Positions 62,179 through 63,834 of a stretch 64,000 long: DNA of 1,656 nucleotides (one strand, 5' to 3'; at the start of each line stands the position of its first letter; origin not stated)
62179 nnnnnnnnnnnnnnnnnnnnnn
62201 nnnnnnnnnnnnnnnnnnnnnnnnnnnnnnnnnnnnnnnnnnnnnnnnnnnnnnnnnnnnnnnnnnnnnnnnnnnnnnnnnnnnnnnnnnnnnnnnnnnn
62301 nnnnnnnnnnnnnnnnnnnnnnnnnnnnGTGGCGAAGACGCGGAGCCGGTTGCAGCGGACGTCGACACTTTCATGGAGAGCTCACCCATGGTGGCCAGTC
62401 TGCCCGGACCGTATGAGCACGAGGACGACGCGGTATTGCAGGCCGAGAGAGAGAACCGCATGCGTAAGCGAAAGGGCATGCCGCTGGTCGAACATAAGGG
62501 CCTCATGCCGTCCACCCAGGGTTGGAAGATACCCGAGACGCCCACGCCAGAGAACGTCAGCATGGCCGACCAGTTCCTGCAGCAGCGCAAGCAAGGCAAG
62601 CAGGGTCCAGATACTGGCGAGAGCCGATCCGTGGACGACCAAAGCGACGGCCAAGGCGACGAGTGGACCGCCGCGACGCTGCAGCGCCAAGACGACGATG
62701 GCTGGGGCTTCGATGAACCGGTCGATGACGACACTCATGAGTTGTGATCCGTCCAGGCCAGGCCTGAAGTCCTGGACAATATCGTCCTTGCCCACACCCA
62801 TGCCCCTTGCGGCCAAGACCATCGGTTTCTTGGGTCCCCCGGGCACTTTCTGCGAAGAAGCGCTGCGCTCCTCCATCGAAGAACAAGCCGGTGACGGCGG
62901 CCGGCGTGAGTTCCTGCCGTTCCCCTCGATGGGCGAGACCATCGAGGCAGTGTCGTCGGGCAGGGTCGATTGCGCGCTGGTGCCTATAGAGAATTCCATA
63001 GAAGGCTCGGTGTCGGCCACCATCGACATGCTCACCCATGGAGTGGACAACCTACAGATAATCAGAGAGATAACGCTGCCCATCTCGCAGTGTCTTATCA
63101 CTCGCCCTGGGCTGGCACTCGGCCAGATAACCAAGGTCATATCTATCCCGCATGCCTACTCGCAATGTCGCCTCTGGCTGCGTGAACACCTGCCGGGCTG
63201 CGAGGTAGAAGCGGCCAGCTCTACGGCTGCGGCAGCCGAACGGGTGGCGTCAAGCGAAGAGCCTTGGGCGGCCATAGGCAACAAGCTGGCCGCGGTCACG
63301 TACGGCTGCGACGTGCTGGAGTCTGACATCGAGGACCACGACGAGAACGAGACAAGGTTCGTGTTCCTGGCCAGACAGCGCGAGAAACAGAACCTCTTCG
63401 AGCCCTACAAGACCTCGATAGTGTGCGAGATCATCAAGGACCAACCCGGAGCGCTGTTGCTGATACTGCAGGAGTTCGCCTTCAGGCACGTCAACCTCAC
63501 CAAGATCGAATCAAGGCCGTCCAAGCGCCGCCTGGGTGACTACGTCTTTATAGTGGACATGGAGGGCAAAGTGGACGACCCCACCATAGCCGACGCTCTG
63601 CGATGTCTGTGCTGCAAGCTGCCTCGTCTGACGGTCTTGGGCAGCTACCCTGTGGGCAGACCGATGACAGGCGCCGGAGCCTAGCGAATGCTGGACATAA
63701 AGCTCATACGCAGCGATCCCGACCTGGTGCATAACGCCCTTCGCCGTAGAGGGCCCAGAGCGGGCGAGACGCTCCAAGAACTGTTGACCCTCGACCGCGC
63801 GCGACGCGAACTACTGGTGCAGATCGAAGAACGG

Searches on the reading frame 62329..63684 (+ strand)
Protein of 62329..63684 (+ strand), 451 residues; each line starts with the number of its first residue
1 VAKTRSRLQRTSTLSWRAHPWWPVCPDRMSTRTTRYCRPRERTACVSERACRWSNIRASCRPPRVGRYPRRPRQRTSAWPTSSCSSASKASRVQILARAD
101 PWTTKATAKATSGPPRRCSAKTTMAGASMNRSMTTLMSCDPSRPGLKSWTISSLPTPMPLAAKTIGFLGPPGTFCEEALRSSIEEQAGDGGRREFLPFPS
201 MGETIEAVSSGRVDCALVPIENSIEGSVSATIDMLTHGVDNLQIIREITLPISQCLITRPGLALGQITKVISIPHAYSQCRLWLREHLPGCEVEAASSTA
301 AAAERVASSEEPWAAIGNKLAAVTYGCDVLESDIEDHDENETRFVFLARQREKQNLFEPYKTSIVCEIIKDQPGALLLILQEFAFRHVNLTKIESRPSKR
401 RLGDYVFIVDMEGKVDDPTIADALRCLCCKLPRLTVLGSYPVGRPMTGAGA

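Call 36: search_protein_families(library=pfam, proteins=[window:62329-63684:+], max_evalue=0.001)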
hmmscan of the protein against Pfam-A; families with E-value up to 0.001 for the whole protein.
window:62329-63684:+ (451 aa): 2 families
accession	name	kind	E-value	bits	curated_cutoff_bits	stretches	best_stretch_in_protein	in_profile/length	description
PF00800.23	PDT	-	5.6e-56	189.7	25.2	1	165-350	1-179/181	Prephenate dehydratase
PF01842.31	ACT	-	3.7e-08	33.5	27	1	369-425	7-62/66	ACT domain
